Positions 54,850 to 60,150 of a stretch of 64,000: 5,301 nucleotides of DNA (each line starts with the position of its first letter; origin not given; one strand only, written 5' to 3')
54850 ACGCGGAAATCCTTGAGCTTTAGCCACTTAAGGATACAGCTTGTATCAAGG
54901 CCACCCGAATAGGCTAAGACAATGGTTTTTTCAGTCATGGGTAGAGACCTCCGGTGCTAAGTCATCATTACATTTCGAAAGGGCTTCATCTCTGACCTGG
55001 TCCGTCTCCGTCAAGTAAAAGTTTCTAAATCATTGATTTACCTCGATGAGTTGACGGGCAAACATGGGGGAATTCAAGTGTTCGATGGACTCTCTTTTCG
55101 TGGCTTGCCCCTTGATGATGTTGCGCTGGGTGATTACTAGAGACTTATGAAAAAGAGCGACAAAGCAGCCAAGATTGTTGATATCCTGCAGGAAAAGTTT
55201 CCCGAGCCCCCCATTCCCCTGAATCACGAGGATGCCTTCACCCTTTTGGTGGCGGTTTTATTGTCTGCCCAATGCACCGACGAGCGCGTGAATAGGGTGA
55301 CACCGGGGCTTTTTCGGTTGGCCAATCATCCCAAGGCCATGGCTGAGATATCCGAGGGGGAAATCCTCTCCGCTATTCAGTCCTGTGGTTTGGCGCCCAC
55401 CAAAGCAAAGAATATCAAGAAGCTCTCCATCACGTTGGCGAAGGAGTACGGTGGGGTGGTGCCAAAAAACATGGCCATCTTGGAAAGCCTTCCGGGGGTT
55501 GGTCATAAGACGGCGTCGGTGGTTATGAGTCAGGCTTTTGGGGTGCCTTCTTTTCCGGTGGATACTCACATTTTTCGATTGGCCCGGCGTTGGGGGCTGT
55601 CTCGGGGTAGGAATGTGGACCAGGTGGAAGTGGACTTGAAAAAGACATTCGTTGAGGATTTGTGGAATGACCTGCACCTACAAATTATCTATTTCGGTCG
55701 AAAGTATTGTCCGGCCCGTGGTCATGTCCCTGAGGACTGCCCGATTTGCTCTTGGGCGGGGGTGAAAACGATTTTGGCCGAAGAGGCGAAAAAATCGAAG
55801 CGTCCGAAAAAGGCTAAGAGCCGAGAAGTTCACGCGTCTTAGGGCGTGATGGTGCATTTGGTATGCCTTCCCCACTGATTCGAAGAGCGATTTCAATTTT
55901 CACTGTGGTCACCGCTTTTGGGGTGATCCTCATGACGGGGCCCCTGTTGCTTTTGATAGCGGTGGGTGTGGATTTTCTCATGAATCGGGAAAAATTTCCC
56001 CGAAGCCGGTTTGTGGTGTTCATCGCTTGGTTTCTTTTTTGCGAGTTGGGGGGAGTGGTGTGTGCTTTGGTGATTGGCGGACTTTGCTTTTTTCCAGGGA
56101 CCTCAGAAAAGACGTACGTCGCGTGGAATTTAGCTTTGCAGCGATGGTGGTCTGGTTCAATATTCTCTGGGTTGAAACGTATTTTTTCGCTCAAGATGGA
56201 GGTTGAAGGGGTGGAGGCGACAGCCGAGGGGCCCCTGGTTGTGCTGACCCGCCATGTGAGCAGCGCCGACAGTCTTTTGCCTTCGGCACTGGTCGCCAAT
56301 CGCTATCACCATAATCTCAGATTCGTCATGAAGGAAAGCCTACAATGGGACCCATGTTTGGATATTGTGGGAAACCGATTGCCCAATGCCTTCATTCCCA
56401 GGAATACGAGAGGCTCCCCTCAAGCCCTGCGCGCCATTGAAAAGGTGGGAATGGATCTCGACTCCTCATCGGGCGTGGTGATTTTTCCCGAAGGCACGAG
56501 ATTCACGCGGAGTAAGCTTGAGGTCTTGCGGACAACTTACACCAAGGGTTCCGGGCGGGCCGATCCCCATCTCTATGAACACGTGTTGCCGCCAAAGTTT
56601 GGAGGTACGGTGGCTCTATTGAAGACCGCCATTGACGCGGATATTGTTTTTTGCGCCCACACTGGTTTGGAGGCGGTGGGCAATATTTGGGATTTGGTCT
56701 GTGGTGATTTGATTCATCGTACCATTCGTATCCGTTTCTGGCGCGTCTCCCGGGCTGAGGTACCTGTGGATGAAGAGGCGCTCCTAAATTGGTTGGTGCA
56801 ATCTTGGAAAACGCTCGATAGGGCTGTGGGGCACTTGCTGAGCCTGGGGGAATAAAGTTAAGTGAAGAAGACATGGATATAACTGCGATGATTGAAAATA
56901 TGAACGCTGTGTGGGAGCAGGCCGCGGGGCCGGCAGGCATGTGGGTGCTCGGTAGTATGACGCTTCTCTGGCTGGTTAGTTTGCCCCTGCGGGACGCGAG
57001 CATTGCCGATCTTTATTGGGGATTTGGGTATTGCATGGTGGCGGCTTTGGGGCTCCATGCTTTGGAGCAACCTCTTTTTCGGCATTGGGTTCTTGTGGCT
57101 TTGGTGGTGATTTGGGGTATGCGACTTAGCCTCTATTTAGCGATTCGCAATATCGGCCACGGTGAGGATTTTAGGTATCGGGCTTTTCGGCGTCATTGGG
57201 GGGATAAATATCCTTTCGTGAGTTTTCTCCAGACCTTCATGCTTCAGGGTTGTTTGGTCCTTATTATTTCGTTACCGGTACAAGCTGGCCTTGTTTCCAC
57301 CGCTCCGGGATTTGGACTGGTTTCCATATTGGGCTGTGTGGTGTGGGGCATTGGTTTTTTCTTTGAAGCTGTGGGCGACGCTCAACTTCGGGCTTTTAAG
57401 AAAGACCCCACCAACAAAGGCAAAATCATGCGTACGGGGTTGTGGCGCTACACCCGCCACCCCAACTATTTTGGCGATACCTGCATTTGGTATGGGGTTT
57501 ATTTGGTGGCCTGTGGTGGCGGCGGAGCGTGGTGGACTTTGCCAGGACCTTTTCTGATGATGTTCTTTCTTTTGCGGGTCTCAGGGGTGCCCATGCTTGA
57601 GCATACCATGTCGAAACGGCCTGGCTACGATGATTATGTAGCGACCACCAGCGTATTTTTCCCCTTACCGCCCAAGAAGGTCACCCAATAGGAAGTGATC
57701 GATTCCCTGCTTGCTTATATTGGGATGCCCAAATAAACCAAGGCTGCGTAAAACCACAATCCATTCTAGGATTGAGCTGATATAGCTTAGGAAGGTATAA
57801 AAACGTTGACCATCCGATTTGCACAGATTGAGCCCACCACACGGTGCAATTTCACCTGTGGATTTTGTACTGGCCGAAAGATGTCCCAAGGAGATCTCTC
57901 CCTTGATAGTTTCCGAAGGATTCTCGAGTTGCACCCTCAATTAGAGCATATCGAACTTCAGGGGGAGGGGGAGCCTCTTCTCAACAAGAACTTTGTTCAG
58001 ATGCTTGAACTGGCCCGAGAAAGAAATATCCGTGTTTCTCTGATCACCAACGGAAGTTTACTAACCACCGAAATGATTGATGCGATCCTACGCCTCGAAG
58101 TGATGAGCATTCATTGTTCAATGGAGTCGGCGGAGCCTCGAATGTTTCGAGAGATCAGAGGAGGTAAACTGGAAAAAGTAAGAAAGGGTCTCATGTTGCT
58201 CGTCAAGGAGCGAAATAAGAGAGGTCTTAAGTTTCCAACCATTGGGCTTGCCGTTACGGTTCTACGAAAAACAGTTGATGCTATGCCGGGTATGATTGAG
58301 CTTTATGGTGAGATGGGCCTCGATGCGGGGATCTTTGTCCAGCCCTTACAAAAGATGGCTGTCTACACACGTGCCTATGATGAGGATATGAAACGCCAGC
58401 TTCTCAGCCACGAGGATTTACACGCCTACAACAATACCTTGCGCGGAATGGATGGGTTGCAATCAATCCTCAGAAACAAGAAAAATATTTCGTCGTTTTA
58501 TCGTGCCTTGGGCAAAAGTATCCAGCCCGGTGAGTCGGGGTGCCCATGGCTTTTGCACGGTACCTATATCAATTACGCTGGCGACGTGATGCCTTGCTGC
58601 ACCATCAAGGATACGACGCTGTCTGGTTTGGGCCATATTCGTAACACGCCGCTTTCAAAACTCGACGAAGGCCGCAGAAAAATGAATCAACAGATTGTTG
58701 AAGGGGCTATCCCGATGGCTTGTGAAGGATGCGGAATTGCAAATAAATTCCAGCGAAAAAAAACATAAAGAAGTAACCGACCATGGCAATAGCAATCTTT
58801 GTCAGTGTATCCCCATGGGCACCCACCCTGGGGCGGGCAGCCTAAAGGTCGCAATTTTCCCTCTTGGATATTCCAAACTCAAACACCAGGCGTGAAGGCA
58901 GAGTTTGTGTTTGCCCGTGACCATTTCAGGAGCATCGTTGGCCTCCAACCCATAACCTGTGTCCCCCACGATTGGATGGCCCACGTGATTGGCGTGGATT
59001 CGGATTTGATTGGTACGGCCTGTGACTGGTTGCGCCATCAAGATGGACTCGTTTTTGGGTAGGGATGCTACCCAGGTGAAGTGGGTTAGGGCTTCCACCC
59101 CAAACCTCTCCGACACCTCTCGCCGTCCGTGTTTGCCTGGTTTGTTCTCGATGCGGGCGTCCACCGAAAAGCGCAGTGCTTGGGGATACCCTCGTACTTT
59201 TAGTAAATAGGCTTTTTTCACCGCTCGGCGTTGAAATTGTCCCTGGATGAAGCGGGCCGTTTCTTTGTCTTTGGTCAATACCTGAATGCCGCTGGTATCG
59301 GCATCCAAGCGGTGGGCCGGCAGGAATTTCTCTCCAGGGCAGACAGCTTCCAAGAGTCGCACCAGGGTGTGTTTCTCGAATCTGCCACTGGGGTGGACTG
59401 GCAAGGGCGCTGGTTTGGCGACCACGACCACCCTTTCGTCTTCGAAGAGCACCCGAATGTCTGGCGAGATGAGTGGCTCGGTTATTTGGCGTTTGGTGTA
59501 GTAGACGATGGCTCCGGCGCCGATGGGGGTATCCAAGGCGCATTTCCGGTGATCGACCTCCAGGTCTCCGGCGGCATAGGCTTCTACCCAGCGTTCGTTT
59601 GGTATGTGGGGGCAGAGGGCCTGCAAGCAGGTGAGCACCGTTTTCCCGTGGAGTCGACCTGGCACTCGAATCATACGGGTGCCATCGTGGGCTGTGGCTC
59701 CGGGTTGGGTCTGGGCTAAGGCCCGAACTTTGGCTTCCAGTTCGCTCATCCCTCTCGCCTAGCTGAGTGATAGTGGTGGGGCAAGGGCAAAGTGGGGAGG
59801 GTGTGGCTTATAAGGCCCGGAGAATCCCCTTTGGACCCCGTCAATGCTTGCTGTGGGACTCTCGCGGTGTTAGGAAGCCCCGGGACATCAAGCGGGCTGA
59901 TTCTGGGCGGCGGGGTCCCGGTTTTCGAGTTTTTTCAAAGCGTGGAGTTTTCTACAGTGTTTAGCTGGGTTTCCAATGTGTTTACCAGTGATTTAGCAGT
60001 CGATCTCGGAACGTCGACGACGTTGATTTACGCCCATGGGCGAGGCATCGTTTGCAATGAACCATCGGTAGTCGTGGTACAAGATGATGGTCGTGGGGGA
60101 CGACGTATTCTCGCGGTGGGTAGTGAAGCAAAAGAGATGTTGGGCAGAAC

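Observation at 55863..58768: Acyltransferase - ICMT/DUF1295-like - radical SAM/SPASM (TTG start) cluster with no visible precursor peptide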

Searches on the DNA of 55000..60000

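Call 58: search_rna_families(source=window, start=55000, end=60000, threshold=evalue, max_evalue=1)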
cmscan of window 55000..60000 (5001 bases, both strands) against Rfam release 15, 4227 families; matches with E-value up to 1: 1.
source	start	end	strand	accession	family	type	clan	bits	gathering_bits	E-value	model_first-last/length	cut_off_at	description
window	55897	55933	+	RF01366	CRISPR-DR53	Gene; CRISPR;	-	22.2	45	0.95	1-37/37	no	CRISPR RNA direct repeat element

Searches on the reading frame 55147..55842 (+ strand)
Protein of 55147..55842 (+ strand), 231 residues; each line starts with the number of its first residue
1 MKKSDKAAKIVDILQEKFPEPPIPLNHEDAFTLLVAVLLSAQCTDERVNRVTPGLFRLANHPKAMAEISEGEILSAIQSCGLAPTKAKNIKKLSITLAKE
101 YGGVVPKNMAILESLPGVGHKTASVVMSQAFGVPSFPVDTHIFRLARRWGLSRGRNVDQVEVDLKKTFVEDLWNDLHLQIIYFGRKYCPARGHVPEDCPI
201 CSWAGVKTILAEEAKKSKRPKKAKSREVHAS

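Call 3: search_protein_families(library=pfam, proteins=[window:55147-55842:+], max_evalue=0.01)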
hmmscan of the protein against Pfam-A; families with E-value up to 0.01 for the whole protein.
window:55147-55842:+ (231 aa): 3 families
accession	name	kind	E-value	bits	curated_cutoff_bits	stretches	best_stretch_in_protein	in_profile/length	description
PF00730.31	HhH-GPD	-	6.9e-20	71.8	26.2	1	35-166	1-104/108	HhH-GPD superfamily base excision DNA repair protein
PF00633.29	HHH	-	2.3e-05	24.4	24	1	100-128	1-29/30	Helix-hairpin-helix motif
PF11829.13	DUF3349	-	0.0025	19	28.3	1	8-99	4-87/94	Protein of unknown function (DUF3349)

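Call 4: search_protein_families(library=ncbifam, proteins=[window:55147-55842:+], max_evalue=0.01)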
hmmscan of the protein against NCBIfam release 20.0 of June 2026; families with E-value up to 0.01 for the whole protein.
window:55147-55842:+ (231 aa): 7 families
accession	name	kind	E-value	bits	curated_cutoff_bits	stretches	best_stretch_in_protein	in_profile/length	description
TIGR01083.1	nth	equivalog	1e-63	214.5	211.7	1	6-191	3-188/192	endonuclease III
NF007978.0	PRK10702.1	equivalog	6.8e-44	150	405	1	5-198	4-197/211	endonuclease III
TIGR01084.1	mutY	equivalog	3.5e-12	46.5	286.5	1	63-204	61-206/277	A/G-specific adenine glycosylase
NF053634.1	MonDNAglycDR2438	equivalog_domain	4.4e-10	39.5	400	1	107-190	105-190/219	monofunctional DNA glycosylase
NF008132.0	PRK10880.1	equivalog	4.3e-06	26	427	1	64-161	65-162/351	A/G-specific adenine glycosylase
NF010488.0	PRK13910.1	equivalog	1e-05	25.1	471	1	62-165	26-127/290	adenine-specific DNA glycosylase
TIGR00588.1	ogg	subfamily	0.0061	15.7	397.85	1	111-149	221-260/310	8-oxoguanine DNA-glycosylase (ogg)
